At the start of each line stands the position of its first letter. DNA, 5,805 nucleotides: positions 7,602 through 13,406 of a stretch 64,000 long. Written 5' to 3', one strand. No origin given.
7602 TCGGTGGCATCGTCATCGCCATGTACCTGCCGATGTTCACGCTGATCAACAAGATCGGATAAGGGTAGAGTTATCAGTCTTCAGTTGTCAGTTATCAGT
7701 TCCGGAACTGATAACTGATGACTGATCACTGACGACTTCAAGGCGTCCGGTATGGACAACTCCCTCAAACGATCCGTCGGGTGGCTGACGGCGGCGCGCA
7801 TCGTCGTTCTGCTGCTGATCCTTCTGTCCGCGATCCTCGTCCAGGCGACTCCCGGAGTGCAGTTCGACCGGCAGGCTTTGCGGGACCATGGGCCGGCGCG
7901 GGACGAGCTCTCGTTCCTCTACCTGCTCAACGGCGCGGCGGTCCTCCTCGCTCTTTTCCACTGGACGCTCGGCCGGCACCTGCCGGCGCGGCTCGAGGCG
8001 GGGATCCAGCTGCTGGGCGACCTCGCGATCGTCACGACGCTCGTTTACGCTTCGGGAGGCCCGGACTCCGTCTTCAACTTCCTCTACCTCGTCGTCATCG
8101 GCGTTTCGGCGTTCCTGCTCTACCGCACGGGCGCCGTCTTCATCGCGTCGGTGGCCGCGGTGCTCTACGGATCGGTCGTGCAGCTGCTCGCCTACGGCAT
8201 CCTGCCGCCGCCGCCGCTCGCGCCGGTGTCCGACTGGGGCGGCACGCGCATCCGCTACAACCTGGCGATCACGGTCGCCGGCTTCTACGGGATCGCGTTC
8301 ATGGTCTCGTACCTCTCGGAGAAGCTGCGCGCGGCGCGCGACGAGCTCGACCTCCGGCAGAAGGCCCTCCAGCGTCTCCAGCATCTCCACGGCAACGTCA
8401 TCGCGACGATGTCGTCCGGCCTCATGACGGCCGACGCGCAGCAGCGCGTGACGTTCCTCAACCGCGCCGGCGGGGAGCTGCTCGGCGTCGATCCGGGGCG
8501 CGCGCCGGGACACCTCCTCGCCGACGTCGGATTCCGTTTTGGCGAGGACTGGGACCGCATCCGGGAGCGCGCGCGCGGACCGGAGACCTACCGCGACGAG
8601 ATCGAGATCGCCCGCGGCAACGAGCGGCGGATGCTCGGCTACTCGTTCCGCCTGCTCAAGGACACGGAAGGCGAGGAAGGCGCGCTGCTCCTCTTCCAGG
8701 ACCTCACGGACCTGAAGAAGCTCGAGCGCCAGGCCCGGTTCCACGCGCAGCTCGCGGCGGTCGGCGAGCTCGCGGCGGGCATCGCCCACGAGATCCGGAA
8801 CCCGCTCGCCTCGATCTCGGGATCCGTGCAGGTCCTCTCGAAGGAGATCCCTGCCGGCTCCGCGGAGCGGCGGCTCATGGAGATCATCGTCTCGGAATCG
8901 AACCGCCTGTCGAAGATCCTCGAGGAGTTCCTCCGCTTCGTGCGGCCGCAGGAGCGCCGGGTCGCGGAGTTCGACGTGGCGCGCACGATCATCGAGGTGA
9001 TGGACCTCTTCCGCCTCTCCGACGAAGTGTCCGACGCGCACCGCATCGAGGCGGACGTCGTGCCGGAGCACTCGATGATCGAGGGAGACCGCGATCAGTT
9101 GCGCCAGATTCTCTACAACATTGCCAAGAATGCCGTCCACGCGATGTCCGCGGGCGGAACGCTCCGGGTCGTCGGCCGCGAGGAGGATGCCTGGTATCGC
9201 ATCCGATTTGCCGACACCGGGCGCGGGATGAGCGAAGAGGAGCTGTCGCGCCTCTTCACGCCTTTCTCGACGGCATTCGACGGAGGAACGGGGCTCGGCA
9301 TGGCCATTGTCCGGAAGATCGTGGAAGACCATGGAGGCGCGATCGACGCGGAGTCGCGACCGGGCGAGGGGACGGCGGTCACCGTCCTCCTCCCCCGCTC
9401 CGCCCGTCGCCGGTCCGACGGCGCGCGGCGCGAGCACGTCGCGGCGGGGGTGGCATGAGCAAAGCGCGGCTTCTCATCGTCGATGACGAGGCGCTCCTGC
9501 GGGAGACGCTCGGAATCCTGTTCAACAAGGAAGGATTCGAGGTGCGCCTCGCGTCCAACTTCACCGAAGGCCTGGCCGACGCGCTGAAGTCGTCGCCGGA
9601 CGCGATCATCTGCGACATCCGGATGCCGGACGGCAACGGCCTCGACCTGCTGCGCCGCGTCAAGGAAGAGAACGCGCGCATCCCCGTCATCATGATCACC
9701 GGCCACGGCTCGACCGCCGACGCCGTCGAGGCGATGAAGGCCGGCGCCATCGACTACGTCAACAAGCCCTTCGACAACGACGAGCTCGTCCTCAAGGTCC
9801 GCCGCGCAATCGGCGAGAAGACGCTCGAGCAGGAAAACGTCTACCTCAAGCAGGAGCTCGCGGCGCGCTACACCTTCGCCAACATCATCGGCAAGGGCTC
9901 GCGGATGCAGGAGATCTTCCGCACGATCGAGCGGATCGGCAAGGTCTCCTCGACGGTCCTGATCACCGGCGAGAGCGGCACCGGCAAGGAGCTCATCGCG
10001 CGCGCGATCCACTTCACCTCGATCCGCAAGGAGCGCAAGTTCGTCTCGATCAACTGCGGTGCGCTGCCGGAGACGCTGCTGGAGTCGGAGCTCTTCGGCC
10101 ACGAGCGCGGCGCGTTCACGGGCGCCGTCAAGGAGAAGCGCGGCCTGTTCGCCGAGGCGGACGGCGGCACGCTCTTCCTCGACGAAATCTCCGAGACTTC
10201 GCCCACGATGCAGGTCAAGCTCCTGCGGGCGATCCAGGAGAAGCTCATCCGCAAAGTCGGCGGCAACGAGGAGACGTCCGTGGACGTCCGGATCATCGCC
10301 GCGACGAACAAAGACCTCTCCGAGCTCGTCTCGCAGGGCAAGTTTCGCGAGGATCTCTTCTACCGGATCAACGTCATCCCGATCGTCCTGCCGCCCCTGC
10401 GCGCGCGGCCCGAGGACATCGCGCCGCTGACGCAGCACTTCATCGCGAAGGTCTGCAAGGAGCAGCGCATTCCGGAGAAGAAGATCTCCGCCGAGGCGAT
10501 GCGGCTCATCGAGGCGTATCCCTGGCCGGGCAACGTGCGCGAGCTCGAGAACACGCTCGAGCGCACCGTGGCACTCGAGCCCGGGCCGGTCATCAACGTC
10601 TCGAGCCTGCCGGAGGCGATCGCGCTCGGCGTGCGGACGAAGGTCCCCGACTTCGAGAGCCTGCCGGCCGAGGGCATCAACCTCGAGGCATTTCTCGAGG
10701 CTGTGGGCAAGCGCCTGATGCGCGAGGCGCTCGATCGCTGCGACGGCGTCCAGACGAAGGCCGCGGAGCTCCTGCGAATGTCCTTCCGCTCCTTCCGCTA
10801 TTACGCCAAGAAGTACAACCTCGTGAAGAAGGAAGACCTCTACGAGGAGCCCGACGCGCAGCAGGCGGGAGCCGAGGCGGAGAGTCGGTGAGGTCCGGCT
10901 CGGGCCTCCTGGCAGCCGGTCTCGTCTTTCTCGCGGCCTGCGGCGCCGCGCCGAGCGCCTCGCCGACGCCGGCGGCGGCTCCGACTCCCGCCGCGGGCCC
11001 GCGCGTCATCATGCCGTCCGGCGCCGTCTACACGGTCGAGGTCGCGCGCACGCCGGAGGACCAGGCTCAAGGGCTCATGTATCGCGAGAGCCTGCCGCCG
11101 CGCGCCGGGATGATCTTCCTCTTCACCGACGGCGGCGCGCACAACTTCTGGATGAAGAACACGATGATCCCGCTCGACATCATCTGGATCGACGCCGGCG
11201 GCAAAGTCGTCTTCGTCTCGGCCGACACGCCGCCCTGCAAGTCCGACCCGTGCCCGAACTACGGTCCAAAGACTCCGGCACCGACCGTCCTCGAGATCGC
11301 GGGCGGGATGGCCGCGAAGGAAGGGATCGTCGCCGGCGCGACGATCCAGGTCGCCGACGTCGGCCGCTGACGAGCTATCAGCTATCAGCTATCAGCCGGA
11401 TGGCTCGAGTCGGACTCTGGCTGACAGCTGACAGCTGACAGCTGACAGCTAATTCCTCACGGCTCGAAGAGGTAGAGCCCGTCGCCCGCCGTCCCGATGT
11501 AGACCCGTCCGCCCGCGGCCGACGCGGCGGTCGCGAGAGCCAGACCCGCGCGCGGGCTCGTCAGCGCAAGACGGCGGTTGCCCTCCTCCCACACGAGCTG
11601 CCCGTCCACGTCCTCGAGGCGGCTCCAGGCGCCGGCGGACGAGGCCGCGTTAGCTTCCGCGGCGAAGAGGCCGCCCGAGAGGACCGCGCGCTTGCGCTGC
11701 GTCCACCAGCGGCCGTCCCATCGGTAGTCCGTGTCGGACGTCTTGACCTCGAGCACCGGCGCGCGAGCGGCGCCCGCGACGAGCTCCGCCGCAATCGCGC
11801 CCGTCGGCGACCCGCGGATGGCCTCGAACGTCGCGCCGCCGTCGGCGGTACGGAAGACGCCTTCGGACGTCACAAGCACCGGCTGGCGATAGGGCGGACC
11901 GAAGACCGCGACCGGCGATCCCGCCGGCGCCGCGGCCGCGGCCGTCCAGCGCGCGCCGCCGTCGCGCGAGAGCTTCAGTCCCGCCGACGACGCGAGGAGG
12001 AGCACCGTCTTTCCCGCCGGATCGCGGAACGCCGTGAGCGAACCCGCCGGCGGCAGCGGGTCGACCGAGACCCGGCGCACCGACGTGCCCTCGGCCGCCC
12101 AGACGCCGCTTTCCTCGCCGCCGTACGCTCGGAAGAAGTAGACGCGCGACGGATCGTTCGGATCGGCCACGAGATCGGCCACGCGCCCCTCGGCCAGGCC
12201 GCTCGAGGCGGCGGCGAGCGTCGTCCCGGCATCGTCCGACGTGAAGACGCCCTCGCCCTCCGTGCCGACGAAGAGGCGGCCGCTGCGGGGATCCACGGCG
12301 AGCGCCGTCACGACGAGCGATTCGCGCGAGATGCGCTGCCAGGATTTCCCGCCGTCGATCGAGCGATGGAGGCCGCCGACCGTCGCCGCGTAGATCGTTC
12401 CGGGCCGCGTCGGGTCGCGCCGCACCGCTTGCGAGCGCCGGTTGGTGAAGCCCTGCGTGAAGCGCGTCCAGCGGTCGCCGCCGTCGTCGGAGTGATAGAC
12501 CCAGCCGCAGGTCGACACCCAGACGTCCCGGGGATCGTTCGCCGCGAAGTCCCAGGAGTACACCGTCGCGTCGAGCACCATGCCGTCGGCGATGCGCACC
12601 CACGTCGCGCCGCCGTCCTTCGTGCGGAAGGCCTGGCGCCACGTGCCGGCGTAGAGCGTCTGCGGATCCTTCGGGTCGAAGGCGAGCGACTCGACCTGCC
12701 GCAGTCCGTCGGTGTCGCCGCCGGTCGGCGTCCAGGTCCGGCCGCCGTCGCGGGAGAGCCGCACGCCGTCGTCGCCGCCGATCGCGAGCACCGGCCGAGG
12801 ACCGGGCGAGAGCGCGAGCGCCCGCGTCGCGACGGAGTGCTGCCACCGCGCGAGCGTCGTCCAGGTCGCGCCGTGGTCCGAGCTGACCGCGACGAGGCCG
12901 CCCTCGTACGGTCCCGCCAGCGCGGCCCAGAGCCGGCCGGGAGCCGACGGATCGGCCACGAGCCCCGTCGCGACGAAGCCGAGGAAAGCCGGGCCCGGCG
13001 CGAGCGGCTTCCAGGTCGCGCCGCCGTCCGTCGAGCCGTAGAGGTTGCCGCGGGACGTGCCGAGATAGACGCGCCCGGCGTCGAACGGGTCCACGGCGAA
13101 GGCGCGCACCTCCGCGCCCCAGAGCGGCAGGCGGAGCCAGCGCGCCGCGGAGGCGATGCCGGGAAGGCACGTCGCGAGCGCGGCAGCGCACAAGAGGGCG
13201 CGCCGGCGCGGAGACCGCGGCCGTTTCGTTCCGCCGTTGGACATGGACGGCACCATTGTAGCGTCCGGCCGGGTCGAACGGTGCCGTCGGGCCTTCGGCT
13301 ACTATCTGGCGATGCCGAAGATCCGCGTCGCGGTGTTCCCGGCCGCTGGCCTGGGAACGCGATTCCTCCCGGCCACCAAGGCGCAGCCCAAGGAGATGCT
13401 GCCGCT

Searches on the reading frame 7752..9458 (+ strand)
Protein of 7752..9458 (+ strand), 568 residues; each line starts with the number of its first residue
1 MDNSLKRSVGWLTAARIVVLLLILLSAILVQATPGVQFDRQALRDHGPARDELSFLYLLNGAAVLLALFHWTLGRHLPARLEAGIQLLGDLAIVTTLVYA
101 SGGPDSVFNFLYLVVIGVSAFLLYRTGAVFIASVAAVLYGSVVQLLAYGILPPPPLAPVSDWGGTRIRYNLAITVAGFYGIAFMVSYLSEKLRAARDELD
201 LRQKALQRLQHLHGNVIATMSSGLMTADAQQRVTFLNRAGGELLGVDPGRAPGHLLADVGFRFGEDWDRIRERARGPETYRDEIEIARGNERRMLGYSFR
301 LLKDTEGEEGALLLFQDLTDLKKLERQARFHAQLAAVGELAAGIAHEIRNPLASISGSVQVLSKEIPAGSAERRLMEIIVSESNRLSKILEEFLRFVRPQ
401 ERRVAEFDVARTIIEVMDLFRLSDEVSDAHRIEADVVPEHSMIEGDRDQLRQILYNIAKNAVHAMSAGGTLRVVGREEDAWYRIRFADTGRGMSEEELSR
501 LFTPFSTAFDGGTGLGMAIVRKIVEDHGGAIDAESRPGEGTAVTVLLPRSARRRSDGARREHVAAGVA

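Call 59: search_protein_families(library=pfam, proteins=[window:7752-9458:+], max_evalue=0.0001)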
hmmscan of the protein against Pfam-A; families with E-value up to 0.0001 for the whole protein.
window:7752-9458:+ (568 aa): 5 families
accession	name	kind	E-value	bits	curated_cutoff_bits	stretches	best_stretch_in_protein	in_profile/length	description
PF02518.31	HATPase_c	-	1.7e-27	96.5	26.4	1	445-549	1-109/111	Histidine kinase-, DNA gyrase B-, and HSP90-like ATPase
PF25323.1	6TM_PilS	-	3.7e-17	63.1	27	1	3-197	6-187/189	PilS-like transmembrane domain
PF00512.31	HisKA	-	1.1e-15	57.8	26.9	1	337-401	2-65/66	His Kinase A (phospho-acceptor) domain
PF08448.16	PAS_4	-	1.1e-07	32.4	23.1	1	221-322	5-109/110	PAS fold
PF13188.13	PAS_8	-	4.5e-05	23.6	21.8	0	216-269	6-60/65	PAS domain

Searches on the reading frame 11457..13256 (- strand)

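Call 59: search_protein_families(library=pfam, proteins=[window:11457-13256:-], max_evalue=0.0001)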
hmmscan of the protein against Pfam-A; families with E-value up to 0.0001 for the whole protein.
window:11457-13256:- (599 aa): 4 families
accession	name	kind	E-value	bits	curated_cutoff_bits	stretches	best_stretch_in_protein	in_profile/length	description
PF15902.12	Sortilin-Vps10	-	2.5e-21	76.4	33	1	122-226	3-116/446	Sortilin, neurotensin receptor 3,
PF02012.26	BNR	-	6e-14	50.2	27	0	167-176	2-11/12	BNR/Asp-box repeat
PF14870.12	PSII_BNR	-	1.5e-07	31.4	27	0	191-314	23-145/303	Photosynthesis system II assembly factor YCF48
PF13088.12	BNR_2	-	9.3e-05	22.3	31.4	0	71-177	83-200/277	BNR repeat-like domain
